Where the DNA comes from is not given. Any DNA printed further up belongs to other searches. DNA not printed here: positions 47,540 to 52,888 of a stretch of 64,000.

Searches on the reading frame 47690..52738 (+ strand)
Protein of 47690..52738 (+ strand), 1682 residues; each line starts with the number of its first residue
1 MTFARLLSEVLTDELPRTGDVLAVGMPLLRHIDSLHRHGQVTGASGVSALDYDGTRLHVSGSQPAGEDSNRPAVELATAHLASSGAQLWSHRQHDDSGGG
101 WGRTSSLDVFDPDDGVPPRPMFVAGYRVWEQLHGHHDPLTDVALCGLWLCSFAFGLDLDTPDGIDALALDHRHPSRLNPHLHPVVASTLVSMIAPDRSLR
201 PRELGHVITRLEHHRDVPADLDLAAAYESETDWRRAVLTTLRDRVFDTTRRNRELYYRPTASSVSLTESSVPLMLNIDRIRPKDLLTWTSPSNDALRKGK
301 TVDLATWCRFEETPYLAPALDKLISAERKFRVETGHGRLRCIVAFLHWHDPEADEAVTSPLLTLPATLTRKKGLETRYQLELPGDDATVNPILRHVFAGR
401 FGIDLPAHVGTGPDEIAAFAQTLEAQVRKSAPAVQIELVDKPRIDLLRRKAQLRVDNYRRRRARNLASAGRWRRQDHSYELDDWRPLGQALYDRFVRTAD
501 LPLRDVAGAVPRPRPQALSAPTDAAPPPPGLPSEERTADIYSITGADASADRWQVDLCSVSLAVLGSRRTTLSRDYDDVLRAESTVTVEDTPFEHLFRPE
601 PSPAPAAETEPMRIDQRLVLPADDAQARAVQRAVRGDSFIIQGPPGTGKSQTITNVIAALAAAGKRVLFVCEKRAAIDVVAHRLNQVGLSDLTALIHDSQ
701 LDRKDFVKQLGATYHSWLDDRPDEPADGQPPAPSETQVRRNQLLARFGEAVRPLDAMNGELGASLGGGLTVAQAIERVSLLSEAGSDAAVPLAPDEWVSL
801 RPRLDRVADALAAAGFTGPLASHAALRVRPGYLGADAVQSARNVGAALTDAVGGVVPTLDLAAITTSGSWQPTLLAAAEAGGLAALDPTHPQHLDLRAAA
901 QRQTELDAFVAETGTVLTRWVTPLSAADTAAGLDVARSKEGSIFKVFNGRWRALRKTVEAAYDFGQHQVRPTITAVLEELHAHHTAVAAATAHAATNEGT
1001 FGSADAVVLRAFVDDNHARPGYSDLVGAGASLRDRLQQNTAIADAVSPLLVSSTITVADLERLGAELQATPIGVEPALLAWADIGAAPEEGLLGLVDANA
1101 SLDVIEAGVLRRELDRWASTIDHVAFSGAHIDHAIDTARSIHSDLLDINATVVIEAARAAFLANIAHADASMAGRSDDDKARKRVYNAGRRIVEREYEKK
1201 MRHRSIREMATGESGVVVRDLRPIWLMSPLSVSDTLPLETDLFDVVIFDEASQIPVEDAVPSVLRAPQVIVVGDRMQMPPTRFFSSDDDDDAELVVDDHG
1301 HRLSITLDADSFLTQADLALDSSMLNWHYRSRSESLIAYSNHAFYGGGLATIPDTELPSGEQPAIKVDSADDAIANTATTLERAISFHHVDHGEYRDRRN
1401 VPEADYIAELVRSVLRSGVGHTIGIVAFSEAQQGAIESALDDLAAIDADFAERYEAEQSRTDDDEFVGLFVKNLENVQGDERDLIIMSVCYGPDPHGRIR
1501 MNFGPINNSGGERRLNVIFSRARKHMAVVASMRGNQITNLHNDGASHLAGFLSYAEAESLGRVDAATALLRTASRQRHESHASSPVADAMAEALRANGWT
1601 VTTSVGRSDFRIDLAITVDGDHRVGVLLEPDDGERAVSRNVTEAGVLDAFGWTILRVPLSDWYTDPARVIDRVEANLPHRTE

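Call 5: search_protein_families(library=padloc, proteins=[window:47690-52738:+], max_evalue=0.1)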
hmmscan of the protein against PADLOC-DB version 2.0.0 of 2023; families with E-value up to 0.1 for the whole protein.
window:47690-52738:+ (1682 aa): 13 families
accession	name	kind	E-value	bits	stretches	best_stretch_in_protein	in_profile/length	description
PDLC05009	PDC-S37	-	8.7e-182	605.1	3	1187-1677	883-1338/1550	-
PDLC02194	Hhe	-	3.7e-93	310.9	2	1188-1672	1327-1775/1911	-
PDLC03920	MkoA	-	3.9e-29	99.6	2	1239-1533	786-1077/1112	-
PDLC03924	MkoC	-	1.4e-20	71.1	2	1240-1539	668-951/1136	-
PDLC03921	MkoA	-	3.7e-11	39.5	2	622-685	1027-1093/1607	-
PDLC04140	mad8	-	0.00077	17.1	1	639-685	30-75/314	mads_8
PDLC01439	typeIV_DinG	-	0.0022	14.7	1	627-684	24-80/575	CAS-IV-A; associated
PDLC01734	typeIV_RecD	-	0.0026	14.1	1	621-668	339-386/763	RecD_0_IVD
PDLC05035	PDC-S53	-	0.0045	13.1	1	640-686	514-558/900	-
PDLC04700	PDC-M54A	-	0.006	11.5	1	624-676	305-357/1657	-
PDLC05064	PDC-S68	-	0.0062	12.2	1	632-671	696-735/1273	-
PDLC00127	GajB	-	0.0085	12.6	0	1468-1531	505-567/594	UrvD helicase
PDLC02350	AbiO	-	0.07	9.9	0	630-671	187-227/468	AbiO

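Call 20: search_protein_families(library=ncbifam, proteins=[window:47690-52738:+], max_evalue=0.1)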
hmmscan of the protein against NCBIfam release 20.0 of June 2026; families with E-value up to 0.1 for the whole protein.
window:47690-52738:+ (1682 aa): 14 families
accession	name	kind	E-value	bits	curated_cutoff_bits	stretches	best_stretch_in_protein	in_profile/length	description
NF058533.1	antiphage_ProA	equivalog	1.2e-184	616.5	1500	3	1191-1677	1253-1703/1903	anti-phage protein ProA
NF042953.1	Hhe_antiphage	equivalog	1.9e-130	436.7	2000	3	1189-1673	1229-1676/1797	DUF4011 domain-containing anti-phage protein Hhe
TIGR00376.1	TIGR00376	hypoth_equivalog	9.5e-27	93.7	348.9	2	1237-1533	358-612/639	IGHMBP2 family helicase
NF040671.1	PLuB_AAA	exception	1.2e-23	82.6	999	2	1242-1532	962-1232/1256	PLuB system helicase-like protein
TIGR01448.2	helicase_RecD2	equivalog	9.7e-08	30.6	500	1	609-669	304-364/713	SF1B family DNA helicase RecD2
TIGR01447.1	recD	equivalog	0.00029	19.5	310.15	1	624-663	151-190/597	exodeoxyribonuclease V subunit alpha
TIGR00416.1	sms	equivalog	0.0069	15.2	403.05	1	634-686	92-146/454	DNA repair protein RadA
NF009701.0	PRK13230.1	subfamily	0.0086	15.1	350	1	639-672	4-38/291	nitrogenase reductase-like protein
TIGR03744.1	traC_PFL_4706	equivalog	0.012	13.4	520.6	1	640-690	478-528/892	conjugative transfer ATPase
NF006038.0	PRK08181.1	subfamily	0.017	14.3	317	1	634-671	105-142/271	transposase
NF006744.0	PRK09270.1-3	equivalog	0.031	13.7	281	0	640-674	27-62/213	nucleoside/nucleotide kinase family protein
TIGR01054.1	rgy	equivalog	0.037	11.6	471.7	1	629-689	88-148/1172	reverse gyrase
TIGR01287.1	nifH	equivalog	0.042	13.1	394.35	1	641-673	5-38/275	nitrogenase iron protein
NF053622.1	ATPseBagAMYCTU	equivalog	0.065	12.6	400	1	640-677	11-49/325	ATPase BagA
